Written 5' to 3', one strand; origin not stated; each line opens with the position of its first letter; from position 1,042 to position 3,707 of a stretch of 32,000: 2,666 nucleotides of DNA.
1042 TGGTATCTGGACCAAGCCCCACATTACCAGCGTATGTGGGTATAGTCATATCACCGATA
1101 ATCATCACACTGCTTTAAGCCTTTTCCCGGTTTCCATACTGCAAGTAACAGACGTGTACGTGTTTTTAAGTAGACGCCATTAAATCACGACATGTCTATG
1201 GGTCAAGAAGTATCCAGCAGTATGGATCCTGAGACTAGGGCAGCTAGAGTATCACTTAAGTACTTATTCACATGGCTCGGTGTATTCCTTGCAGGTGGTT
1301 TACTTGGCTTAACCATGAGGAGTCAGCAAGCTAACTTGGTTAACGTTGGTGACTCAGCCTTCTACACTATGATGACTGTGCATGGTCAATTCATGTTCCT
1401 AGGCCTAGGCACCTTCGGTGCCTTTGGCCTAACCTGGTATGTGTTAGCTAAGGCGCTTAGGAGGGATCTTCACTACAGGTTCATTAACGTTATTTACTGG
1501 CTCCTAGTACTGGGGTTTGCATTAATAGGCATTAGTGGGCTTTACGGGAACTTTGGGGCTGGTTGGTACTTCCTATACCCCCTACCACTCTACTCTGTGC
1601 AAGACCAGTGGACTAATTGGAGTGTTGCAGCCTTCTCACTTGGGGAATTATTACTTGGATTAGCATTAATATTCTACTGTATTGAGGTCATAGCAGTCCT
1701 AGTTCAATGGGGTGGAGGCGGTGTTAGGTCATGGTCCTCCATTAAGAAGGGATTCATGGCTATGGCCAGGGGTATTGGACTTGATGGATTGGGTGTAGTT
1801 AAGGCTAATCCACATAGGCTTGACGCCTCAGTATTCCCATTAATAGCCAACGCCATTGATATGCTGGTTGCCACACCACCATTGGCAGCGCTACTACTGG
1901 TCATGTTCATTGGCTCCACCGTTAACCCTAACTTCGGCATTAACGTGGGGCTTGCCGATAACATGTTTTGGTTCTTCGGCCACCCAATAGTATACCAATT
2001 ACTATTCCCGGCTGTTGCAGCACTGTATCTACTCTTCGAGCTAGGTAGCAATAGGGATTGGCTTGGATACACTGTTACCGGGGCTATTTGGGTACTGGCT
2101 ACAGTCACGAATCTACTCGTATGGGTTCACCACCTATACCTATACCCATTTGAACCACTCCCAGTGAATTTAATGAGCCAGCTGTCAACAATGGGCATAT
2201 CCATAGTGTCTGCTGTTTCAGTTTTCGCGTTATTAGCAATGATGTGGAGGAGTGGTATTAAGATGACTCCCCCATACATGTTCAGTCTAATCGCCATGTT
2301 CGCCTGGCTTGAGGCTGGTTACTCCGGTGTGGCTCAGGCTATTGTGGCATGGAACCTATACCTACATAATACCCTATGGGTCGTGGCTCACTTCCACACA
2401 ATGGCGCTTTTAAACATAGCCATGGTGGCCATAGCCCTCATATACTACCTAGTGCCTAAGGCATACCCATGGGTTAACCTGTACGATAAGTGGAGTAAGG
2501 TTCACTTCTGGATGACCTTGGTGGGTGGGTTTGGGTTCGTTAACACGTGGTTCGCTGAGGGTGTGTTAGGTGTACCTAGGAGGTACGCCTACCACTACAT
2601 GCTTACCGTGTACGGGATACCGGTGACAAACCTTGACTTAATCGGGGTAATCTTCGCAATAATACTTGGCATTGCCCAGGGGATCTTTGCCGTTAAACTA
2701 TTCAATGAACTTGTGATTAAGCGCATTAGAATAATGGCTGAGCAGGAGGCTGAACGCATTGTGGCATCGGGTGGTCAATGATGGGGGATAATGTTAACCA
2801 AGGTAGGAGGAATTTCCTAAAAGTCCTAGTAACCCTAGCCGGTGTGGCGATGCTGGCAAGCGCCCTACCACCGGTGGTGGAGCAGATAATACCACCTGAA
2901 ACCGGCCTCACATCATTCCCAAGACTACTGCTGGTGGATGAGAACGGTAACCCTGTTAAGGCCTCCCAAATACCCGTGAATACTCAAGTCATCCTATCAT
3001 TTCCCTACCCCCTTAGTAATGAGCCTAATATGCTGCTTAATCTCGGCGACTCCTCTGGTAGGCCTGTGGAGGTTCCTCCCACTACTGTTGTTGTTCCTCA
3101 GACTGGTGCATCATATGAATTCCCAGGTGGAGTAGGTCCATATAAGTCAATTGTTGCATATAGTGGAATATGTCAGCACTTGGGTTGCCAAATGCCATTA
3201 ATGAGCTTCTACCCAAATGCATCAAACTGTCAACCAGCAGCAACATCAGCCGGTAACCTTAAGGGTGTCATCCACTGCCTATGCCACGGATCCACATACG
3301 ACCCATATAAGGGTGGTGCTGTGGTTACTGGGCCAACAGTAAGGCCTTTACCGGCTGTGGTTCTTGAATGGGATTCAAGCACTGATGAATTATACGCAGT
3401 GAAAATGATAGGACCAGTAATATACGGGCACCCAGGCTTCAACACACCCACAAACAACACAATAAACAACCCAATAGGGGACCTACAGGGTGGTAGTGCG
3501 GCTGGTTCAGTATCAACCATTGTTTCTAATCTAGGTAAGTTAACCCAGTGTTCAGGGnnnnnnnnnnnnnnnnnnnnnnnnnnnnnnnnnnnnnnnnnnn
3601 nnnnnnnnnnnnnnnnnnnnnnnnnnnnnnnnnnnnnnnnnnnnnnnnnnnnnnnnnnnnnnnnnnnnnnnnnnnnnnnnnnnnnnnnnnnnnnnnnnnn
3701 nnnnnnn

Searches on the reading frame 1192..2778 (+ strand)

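Call 38: search_protein_families(library=pfam, proteins=[window:1192-2778:+], max_evalue=0.001)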
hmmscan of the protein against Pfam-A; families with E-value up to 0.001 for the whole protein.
window:1192-2778:+ (529 aa): 1 family
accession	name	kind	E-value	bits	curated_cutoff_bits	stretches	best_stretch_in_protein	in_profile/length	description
PF00115.25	COX1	-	7.9e-68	229.7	34.8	1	20-471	2-418/436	Cytochrome C and Quinol oxidase polypeptide I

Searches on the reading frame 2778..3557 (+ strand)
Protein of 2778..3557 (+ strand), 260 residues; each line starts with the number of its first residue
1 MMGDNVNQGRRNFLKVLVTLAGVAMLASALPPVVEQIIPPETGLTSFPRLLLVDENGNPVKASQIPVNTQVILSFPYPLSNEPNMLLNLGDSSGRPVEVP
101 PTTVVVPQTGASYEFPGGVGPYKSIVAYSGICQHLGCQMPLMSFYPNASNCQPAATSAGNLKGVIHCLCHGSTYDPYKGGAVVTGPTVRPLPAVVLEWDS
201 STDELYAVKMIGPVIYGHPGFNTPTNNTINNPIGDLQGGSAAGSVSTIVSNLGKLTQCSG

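Call 38: search_protein_families(library=pfam, proteins=[window:2778-3557:+], max_evalue=0.001)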
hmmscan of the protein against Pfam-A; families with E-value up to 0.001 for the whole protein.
window:2778-3557:+ (260 aa): 1 family
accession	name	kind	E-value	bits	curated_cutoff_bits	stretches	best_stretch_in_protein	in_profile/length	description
PF00355.32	Rieske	-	3e-09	37.1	20.3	1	123-192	34-85/88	Rieske [2Fe-2S] domain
